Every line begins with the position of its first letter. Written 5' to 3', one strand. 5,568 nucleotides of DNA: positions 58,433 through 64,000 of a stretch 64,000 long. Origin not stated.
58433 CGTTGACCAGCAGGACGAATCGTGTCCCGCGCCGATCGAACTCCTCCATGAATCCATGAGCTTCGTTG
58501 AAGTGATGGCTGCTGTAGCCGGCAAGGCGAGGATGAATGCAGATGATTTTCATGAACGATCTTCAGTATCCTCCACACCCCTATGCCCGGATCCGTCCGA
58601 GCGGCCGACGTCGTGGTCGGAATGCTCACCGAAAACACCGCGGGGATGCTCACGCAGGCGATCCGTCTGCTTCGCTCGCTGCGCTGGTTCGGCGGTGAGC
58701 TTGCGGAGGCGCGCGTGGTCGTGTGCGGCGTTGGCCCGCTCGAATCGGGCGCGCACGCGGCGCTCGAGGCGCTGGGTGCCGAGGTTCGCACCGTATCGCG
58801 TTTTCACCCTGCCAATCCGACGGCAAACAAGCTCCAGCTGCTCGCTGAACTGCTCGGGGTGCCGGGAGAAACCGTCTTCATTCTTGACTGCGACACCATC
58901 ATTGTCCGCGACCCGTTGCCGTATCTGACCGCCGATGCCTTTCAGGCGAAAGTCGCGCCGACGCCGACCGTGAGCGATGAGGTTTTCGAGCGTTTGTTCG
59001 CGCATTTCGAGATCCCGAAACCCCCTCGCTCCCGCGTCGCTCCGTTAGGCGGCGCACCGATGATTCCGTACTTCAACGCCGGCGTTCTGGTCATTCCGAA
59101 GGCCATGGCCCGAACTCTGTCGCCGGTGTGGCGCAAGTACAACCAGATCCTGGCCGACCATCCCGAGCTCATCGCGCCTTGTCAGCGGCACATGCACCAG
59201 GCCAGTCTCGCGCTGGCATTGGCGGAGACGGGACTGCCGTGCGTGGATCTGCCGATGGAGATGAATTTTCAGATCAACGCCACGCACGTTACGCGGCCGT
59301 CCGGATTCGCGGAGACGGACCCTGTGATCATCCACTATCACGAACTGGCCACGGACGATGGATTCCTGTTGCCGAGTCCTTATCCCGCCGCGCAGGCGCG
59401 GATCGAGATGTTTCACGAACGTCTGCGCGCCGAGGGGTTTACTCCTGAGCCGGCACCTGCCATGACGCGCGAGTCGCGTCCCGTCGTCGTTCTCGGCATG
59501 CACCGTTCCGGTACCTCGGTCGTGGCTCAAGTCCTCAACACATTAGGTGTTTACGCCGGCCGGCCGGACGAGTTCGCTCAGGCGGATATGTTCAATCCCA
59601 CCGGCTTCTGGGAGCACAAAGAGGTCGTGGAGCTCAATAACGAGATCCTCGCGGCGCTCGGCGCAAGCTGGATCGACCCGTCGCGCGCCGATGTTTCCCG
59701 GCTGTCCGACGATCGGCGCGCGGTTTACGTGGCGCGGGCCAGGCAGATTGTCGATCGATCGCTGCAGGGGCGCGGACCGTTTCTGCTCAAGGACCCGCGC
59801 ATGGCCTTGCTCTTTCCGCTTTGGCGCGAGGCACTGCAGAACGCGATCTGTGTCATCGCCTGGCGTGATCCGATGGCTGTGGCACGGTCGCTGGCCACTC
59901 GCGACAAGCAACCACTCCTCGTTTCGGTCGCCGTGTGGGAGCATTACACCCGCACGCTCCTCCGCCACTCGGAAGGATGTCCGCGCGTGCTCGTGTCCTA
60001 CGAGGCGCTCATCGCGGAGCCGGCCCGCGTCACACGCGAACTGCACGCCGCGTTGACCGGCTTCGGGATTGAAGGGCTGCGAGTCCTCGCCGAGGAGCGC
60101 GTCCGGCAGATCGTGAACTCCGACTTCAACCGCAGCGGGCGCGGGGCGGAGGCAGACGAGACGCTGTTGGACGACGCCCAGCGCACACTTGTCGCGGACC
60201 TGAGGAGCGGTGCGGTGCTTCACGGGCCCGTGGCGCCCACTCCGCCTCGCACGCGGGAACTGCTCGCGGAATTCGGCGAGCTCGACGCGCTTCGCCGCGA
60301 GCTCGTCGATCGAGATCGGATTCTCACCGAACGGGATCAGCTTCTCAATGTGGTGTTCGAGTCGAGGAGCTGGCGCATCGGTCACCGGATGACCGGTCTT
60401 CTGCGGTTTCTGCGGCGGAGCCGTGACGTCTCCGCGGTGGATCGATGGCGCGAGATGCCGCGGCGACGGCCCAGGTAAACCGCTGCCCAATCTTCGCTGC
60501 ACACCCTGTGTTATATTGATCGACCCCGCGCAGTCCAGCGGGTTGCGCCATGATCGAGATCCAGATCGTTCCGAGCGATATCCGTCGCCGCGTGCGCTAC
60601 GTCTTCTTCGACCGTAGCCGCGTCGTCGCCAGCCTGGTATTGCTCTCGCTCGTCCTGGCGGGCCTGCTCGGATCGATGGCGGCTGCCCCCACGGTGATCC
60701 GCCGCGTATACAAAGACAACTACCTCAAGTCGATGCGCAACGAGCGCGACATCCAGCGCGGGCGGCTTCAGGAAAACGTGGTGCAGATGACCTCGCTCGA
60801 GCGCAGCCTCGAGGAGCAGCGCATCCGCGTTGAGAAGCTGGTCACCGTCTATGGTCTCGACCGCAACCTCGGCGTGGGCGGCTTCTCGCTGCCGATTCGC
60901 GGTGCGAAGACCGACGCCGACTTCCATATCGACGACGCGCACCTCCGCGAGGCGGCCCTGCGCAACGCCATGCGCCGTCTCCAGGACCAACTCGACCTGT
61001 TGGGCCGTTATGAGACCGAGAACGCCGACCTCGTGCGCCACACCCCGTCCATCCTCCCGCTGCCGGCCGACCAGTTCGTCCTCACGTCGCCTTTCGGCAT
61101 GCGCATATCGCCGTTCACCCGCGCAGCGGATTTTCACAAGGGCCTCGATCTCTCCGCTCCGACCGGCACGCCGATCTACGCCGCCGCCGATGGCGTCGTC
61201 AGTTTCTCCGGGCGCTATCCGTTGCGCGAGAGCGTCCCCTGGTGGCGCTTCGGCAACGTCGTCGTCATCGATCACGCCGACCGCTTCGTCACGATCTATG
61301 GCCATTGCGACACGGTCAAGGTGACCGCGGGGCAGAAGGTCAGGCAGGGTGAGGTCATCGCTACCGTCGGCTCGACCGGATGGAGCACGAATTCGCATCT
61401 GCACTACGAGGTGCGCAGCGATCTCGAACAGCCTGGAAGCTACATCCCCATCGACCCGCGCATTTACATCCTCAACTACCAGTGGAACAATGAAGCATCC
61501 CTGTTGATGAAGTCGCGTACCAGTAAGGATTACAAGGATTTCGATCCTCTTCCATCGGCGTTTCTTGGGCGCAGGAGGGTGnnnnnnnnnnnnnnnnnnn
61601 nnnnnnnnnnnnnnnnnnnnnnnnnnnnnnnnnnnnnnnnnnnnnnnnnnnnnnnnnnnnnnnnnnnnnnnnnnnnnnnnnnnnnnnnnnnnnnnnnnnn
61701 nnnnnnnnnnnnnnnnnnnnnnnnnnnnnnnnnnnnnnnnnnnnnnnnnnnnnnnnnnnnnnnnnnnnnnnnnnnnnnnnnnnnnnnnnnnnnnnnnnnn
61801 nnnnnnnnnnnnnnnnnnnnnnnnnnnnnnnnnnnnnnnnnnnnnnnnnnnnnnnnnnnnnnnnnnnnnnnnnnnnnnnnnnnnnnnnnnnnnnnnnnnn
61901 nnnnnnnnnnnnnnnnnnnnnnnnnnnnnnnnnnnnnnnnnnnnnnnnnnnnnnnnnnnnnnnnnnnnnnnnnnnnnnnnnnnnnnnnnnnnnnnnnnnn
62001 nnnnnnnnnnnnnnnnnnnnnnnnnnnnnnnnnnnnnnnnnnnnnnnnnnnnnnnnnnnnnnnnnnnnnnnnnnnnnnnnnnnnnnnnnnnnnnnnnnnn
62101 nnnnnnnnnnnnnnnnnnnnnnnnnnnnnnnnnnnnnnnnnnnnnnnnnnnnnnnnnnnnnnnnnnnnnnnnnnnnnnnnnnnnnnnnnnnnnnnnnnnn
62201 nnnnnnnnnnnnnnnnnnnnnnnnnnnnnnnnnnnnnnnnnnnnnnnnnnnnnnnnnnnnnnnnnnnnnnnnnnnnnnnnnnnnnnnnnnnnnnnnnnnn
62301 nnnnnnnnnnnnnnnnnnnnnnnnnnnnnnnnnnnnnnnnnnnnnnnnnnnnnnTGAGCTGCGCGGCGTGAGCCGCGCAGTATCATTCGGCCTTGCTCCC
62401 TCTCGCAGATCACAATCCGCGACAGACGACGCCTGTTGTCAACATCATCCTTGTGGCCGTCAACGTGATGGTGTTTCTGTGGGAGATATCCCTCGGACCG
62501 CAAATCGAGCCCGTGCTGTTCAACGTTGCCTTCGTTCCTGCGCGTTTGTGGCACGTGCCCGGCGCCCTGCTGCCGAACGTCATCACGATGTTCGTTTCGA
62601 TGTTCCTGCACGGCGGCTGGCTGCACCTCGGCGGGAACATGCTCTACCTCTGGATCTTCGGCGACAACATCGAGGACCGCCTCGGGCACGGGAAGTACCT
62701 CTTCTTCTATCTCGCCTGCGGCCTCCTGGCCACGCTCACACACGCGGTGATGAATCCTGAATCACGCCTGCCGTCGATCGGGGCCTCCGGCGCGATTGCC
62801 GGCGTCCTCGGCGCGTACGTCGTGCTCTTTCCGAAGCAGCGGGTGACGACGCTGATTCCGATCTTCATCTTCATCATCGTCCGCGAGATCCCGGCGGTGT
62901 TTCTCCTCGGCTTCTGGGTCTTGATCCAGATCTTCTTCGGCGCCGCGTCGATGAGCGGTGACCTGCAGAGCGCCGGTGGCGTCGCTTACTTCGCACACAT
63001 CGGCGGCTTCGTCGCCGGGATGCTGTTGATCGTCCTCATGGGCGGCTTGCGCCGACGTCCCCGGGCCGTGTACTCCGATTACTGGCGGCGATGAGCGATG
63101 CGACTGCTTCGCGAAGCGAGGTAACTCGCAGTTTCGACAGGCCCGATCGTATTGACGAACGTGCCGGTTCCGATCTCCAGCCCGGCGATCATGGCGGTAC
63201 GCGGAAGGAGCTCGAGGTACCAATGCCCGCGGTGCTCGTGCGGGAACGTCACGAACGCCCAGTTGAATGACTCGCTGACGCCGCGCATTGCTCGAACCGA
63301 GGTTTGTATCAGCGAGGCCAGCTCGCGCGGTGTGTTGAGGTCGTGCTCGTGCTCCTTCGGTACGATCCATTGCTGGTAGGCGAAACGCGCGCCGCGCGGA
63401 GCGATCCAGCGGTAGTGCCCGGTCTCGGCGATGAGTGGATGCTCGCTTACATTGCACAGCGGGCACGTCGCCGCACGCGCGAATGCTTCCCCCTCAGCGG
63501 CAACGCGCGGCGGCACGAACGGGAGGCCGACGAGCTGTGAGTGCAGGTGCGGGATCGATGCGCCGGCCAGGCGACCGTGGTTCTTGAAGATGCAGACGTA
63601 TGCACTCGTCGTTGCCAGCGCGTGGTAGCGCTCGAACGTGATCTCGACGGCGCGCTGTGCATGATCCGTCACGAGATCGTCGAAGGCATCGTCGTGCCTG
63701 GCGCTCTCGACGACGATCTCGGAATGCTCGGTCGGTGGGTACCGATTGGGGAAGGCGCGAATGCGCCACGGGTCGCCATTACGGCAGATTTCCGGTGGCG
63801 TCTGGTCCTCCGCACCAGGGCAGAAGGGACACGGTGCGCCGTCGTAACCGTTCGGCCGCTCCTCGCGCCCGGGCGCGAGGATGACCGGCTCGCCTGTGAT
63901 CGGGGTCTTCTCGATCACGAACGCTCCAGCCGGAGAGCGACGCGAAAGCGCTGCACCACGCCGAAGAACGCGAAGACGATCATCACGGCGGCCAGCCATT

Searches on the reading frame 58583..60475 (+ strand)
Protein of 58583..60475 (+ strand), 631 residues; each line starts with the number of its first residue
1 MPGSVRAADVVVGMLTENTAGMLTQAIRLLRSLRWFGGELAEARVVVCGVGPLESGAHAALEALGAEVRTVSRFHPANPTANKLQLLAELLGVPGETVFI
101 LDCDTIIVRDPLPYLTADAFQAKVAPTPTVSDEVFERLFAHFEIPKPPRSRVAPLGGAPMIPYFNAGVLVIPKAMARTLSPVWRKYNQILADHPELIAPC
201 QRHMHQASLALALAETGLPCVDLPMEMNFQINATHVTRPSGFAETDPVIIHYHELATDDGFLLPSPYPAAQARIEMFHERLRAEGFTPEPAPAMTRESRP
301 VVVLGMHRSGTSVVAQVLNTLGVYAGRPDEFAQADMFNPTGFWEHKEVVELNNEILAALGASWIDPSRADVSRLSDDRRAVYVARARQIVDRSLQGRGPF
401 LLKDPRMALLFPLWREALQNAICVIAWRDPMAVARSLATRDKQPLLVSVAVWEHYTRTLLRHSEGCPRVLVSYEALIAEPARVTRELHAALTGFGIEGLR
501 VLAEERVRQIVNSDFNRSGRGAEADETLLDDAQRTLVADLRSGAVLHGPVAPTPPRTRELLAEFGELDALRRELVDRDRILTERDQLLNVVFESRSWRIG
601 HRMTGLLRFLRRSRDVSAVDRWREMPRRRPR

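Call 13: search_protein_families(library=pfam, proteins=[window:58583-60475:+], max_evalue=0.001)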
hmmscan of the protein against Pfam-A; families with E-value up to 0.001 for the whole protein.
window:58583-60475:+ (631 aa): 1 family
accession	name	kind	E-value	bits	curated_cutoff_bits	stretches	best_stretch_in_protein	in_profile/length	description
PF13469.12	Sulfotransfer_3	-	3.8e-10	40.8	27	1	300-491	1-210/216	Sulfotransferase family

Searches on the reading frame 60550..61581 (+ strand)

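Call 13: search_protein_families(library=pfam, proteins=[window:60550-61581:+], max_evalue=0.001)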
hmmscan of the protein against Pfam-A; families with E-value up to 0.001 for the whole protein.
window:60550-61581:+ (344 aa): 1 family
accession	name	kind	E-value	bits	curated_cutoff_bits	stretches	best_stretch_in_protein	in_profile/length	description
PF01551.29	Peptidase_M23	-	5e-32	110.4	28.7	1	195-291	2-90/96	Peptidase family M23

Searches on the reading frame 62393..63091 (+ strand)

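Call 13: search_protein_families(library=pfam, proteins=[window:62393-63091:+], max_evalue=0.001)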
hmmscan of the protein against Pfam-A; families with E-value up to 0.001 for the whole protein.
window:62393-63091:+ (233 aa): 1 family
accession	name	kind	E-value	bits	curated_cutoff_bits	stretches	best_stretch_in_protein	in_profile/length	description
PF01694.28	Rhomboid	-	2e-34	119.3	22.6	1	63-216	4-140/143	Rhomboid domain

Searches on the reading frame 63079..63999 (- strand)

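Call 13: search_protein_families(library=pfam, proteins=[window:63079-63999:-], max_evalue=0.001)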
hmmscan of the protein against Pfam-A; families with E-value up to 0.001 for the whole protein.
window:63079-63999:- (306 aa): 3 families
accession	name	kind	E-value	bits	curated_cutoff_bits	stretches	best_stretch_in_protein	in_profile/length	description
PF16268.10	DUF4921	-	7.3e-10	38.8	28.5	1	126-295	212-394/425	Domain of unknown function (DUF4921)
PF16285.10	DUF4931_N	-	2.5e-08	34.5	24.1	1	55-159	18-121/124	Domain of unknown function (DUF4931) N-terminal domain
PF01087.27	GalP_UDP_transf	-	0.00019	22.4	22.1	1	93-163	112-184/184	Galactose-1-phosphate uridyl transferase, N-terminal domain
